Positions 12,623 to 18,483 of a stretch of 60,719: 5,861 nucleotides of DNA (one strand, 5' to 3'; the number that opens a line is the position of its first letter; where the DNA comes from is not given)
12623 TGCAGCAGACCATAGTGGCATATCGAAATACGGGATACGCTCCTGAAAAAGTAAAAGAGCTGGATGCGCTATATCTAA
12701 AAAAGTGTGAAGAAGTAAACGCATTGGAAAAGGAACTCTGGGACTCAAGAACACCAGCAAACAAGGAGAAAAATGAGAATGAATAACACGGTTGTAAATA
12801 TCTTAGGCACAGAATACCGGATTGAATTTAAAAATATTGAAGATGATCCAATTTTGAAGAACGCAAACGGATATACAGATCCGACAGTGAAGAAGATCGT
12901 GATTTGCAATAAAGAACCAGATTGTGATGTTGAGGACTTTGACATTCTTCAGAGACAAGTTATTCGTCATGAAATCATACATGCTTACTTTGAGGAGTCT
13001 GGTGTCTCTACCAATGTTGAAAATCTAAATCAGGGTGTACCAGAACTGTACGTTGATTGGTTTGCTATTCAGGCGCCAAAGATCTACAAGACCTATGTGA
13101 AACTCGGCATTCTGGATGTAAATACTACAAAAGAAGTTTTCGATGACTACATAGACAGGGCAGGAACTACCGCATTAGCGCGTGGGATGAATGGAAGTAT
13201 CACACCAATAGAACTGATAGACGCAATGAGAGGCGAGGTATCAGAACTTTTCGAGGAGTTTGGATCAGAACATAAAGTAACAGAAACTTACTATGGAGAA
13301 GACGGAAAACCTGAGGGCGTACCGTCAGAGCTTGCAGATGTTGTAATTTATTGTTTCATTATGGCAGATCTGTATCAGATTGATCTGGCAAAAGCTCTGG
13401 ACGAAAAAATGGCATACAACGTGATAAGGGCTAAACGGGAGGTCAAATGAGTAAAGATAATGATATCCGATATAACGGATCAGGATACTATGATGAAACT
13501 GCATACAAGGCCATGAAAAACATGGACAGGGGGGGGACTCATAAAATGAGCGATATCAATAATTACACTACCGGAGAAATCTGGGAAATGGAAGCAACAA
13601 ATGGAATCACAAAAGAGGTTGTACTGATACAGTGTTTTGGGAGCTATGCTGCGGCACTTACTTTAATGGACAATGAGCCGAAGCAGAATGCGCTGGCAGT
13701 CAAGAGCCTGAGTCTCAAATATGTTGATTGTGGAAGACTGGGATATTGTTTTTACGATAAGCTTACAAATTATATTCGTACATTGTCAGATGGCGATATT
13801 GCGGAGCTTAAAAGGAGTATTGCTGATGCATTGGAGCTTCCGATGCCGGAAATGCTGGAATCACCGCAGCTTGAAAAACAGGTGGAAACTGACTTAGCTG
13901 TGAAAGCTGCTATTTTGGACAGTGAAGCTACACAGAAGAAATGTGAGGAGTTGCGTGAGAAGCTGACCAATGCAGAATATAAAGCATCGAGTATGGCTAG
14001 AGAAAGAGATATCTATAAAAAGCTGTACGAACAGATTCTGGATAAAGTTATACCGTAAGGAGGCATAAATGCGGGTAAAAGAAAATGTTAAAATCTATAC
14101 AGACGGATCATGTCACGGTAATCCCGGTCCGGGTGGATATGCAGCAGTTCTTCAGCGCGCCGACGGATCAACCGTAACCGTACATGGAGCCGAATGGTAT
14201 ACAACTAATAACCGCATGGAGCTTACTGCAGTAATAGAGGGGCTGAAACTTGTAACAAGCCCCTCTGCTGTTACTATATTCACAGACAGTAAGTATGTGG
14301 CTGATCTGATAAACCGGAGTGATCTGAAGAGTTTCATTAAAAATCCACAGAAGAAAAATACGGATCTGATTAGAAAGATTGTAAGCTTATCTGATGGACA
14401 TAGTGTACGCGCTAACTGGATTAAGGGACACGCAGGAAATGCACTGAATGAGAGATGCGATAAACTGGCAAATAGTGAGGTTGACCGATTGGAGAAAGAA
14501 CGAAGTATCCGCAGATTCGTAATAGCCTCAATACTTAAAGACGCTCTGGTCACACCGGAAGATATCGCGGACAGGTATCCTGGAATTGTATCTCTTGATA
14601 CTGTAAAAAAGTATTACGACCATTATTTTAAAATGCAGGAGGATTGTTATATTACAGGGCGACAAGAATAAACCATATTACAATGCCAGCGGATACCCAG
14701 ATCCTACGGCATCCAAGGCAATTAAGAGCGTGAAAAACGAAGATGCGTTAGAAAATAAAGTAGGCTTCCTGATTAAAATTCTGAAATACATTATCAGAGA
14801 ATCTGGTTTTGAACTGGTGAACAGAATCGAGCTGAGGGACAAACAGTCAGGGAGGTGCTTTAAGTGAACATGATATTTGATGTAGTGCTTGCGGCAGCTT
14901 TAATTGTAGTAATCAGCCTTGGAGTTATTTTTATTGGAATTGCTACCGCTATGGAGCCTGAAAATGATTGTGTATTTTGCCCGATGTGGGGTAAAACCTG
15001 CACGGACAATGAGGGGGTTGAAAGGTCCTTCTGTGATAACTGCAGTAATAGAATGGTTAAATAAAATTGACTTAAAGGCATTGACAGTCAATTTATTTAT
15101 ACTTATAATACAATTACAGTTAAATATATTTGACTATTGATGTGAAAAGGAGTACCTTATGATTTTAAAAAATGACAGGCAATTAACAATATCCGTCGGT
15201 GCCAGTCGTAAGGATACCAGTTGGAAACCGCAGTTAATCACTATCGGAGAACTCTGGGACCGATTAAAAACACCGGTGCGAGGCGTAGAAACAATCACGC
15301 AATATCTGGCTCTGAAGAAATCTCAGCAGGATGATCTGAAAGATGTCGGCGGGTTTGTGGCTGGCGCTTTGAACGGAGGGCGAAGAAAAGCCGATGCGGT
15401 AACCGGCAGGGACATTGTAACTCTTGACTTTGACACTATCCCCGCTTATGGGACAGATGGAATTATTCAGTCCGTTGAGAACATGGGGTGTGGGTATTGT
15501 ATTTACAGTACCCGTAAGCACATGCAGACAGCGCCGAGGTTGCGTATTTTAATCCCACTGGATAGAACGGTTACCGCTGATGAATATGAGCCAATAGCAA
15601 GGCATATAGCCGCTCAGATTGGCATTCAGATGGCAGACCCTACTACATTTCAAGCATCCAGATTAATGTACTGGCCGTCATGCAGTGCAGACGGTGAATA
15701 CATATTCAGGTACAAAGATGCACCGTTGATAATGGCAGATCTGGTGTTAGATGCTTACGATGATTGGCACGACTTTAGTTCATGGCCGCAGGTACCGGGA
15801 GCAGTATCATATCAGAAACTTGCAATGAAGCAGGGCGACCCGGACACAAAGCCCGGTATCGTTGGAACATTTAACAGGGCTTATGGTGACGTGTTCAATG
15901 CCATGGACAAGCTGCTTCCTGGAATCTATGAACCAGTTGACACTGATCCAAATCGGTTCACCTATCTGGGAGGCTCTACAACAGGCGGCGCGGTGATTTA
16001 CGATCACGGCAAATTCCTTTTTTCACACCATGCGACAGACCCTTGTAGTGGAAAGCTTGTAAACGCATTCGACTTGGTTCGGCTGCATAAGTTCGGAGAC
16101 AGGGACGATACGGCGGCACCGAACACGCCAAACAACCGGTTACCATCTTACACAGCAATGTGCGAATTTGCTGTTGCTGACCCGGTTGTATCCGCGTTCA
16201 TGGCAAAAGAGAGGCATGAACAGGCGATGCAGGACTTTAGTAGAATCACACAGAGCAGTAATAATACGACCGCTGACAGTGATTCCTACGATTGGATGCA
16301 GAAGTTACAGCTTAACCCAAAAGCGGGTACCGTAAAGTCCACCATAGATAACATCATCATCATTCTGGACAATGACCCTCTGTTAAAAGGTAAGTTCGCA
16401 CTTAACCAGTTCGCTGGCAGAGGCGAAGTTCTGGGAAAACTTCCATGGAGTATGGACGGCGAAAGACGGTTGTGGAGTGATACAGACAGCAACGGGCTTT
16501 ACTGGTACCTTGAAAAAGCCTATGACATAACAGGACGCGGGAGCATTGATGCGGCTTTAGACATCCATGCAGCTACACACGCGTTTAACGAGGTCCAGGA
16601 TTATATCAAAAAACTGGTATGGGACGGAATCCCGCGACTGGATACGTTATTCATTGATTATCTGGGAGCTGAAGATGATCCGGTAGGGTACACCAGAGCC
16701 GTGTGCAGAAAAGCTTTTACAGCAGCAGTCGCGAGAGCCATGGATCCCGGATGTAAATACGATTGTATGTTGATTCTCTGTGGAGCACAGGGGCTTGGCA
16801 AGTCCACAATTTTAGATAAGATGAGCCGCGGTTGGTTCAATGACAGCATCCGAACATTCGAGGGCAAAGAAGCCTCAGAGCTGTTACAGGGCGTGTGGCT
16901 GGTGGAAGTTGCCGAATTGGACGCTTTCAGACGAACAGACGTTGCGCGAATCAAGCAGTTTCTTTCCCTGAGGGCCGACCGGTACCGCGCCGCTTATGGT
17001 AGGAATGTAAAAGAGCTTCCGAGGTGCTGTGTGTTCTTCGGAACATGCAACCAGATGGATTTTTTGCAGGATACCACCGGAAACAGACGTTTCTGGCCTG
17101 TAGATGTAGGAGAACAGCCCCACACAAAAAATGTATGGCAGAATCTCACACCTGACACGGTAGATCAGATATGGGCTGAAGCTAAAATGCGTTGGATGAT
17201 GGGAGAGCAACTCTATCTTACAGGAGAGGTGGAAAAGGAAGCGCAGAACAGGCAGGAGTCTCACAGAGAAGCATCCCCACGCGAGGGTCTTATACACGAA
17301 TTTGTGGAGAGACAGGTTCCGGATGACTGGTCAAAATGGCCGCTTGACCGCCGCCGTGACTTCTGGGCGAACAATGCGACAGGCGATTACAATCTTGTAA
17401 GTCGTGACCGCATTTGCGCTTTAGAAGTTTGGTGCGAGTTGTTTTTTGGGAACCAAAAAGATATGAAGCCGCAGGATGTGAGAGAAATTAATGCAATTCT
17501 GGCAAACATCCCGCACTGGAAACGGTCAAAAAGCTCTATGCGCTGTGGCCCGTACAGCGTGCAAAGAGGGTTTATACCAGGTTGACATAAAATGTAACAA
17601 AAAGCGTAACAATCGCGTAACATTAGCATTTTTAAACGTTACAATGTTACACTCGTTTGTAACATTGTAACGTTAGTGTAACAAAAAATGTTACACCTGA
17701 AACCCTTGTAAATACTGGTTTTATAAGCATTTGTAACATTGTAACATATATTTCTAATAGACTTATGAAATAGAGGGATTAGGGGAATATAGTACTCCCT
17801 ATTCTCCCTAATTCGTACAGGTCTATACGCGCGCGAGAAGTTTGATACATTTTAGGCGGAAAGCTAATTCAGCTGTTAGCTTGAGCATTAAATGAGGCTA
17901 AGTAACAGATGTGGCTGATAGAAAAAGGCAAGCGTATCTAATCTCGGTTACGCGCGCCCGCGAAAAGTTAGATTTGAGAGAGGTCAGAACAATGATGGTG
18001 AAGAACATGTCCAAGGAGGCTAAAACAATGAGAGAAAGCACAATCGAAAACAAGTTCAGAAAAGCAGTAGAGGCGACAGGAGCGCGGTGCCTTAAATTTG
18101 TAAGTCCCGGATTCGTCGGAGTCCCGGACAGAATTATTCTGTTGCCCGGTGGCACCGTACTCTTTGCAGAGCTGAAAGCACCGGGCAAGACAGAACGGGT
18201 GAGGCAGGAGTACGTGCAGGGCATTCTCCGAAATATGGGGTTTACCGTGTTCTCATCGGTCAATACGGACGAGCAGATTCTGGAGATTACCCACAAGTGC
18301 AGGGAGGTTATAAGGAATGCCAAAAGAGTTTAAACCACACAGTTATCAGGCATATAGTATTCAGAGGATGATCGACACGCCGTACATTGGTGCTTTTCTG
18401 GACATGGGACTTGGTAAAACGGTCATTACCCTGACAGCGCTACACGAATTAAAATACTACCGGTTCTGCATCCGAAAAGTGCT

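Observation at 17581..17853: Three-copy GTAAC-array repeat family with a conserved terminal hairpin, placed at module boundaries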

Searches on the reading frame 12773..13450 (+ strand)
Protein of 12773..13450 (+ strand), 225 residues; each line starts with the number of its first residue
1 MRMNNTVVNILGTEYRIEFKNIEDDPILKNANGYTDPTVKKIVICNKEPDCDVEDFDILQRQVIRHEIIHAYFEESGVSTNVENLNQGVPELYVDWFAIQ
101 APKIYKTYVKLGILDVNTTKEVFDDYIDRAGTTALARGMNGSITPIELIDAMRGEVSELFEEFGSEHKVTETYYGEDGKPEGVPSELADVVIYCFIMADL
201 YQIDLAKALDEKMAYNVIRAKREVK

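Call 80: search_protein_families(library=phrogs, proteins=[window:12773-13450:+], max_evalue=0.001)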
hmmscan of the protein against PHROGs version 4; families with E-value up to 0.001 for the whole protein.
window:12773-13450:+ (225 aa): 4 families
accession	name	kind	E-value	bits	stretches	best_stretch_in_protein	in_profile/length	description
phrog_1233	-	unknown function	1.7e-18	67.8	1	4-117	8-113/306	-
phrog_3301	-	other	1.1e-13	52.5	1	149-222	79-163/169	pyrophosphatase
phrog_5658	-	other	0.00013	22.4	1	186-220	372-406/421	pyrophosphatase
phrog_9236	-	other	0.00015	22.6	1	185-222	149-186/191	pyrophosphatase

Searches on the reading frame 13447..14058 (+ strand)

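Call 80: search_protein_families(library=phrogs, proteins=[window:13447-14058:+], max_evalue=0.001)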
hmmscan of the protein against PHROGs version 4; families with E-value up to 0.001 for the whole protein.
window:13447-14058:+ (203 aa): 2 families
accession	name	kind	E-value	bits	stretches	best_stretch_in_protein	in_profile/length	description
phrog_6568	-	unknown function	1e-05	26.3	1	4-33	3-31/69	-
phrog_1936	-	moron, auxiliary metabolic gene and host takeover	0.00048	21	1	95-201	85-180/188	MazF-like growth inhibitor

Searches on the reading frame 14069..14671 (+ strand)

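Call 80: search_protein_families(library=phrogs, proteins=[window:14069-14671:+], max_evalue=0.001)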
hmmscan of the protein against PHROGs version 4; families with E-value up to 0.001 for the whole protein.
window:14069-14671:+ (200 aa): 2 families
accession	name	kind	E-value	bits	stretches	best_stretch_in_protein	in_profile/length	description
phrog_531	-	DNA, RNA and nucleotide metabolism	4.7e-41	142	1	5-151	74-237/285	Rnase H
phrog_3265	-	DNA, RNA and nucleotide metabolism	4.9e-13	49.8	1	44-135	85-189/496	ribonuclease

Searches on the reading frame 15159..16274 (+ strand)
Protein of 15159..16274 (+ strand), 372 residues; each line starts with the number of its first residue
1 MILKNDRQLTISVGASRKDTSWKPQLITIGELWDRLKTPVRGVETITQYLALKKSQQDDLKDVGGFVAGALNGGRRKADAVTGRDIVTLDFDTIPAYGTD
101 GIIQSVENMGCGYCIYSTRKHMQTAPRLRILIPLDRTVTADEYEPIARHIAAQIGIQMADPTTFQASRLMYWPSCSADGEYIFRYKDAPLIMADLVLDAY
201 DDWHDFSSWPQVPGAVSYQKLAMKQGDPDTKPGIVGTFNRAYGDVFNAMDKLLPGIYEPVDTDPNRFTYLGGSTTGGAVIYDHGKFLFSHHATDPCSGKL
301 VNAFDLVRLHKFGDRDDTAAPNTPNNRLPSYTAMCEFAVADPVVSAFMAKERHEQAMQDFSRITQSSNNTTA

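Call 79: search_solved_structures(query=window:15159-16274:+, max_evalue=10)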
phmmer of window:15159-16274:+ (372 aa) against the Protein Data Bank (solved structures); distinct sequences matched with E-value up to 10: 0.

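Call 80: search_protein_families(library=phrogs, proteins=[window:15159-16274:+], max_evalue=0.001)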
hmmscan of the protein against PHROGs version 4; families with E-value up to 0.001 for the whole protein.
window:15159-16274:+ (372 aa): 7 families
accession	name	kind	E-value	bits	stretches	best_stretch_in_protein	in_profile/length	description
phrog_256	-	DNA, RNA and nucleotide metabolism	1.1e-139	468.4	1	5-368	2-361/798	DNA helicase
phrog_9765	-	DNA, RNA and nucleotide metabolism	5.7e-108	363.1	1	3-368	13-377/939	DNA primase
phrog_3228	-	DNA, RNA and nucleotide metabolism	5.2e-15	55.8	1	42-177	38-183/766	replicative helicase-primase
phrog_10537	-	unknown function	2.1e-05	23.5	1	7-126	223-324/1229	-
phrog_2135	-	DNA, RNA and nucleotide metabolism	5.2e-05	22.7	1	67-177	500-606/713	DNA primase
phrog_34715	-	unknown function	0.00011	22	1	54-148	34-131/426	-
phrog_296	-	integration and excision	0.00014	21.7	1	14-140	13-145/626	DNA transposition protein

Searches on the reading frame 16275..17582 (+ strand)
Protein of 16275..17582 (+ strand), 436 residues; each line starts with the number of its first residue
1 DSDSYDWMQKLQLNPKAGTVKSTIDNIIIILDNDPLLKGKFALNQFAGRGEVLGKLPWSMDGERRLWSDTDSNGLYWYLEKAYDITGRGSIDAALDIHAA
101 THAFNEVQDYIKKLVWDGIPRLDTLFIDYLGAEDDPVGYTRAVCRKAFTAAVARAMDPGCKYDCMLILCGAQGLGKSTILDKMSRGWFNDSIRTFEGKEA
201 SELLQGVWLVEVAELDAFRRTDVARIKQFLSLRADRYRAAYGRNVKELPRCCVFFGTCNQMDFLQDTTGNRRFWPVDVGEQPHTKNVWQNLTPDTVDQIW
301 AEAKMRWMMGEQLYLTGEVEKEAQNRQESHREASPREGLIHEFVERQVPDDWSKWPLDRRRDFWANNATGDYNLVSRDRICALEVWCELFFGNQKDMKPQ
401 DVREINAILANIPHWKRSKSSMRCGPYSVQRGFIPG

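Call 80: search_protein_families(library=phrogs, proteins=[window:16275-17582:+], max_evalue=0.001)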
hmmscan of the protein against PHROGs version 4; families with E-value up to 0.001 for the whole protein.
window:16275-17582:+ (436 aa): 8 families
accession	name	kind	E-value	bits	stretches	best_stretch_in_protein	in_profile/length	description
phrog_256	-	DNA, RNA and nucleotide metabolism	1.6e-162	543.9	1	3-433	363-792/798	DNA helicase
phrog_1313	-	DNA, RNA and nucleotide metabolism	2e-127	427.5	1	4-433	135-552/568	DNA helicase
phrog_15962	-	DNA, RNA and nucleotide metabolism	2.2e-54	186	1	16-379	399-766/835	DNA primase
phrog_2249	-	DNA, RNA and nucleotide metabolism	1e-38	134.6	1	99-337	469-698/802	DNA primase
phrog_16593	-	DNA, RNA and nucleotide metabolism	7e-35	121.6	1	88-338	485-730/823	DNA primase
phrog_36873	-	DNA, RNA and nucleotide metabolism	2.8e-33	115.7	1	103-346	489-726/1082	DNA helicase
phrog_4630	-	DNA, RNA and nucleotide metabolism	1.5e-18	67.8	1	97-284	175-371/581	DNA primase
phrog_1156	-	DNA, RNA and nucleotide metabolism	1.1e-05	25.2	1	156-350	551-765/855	DNA primase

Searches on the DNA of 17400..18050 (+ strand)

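Call 6: search_dna_similar(query=window:17400-18000:+, collection=phages, mode=distant, max_rows=40)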
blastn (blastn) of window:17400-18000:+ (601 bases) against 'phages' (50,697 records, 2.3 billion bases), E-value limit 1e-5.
No match.

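Call 27: search_rna_families(source=window, start=17480, end=18050, threshold=evalue, max_evalue=10)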
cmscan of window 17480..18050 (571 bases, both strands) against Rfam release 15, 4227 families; matches with E-value up to 10: 10.
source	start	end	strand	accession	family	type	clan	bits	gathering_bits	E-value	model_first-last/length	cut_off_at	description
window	17624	17694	-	RF03718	mir-2804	Gene; miRNA;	-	26.2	86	0.0073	1-78/78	no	mir-2804 microRNA precursor family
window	17617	17682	-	RF03843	MIR2600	Gene; miRNA;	-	23.9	98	0.025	1-85/85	no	MIR2600 microRNA precursor family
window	17617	17682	+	RF03843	MIR2600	Gene; miRNA;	-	23.2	98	0.039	1-85/85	no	MIR2600 microRNA precursor family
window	17631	17677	-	RF01666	rox2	Cis-reg;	-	21.4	55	0.47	1-71/71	no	Drosophila rox2 ncRNA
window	17718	17820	+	RF01606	plasmodium_snoR31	Gene; snRNA; snoRNA; HACA-box;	-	20.7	60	3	1-145/145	no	small nucleolar RNA snoR31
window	17667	17703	+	RF01374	CRISPR-DR61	Gene; CRISPR;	-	18.3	38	2.9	1-37/37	no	CRISPR RNA direct repeat element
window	17589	17677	+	RF00616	LhrC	Gene; sRNA;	CL00114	17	110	7.4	1-111/111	no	Listeria LhrC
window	17648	17728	+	RF00561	SNORA40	Gene; snRNA; snoRNA; HACA-box;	-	16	51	4.5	1-128/128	no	Small nucleolar RNA SNORA40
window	17625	17685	-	RF03798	MIR4227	Gene; miRNA;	-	15.8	100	4.2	1-122/122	no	MIR4227 microRNA precursor family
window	17578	17740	+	RF01494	rliD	Gene; antisense;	-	9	50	6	1-327/327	no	Listeria sRNA rliD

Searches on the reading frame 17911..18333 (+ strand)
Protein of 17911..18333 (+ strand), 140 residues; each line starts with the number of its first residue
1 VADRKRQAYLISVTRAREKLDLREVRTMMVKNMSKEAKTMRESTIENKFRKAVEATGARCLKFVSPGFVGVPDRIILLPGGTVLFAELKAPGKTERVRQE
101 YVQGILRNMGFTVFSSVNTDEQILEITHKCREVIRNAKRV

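Call 13: search_protein_families(library=pfam, proteins=[window:17911-18333:+], max_evalue=0.01)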
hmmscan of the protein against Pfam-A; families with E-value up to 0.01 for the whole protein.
window:17911-18333:+ (140 aa): 0 families

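Call 24: search_protein_families(library=phrogs, proteins=[window:17992-18333:+], max_evalue=0.001)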
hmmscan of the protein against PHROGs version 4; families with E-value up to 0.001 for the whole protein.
window:17992-18333:+ (113 aa): 1 family
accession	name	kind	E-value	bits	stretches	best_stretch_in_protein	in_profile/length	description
phrog_93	-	DNA, RNA and nucleotide metabolism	1.8e-24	87.3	1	6-102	345-440/613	endonuclease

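Call 51: search_protein_families(library=ncbifam, proteins=[window:17992-18333:+], max_evalue=0.01)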
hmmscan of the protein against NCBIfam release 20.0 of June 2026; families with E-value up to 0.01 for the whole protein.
window:17992-18333:+ (113 aa): 0 families
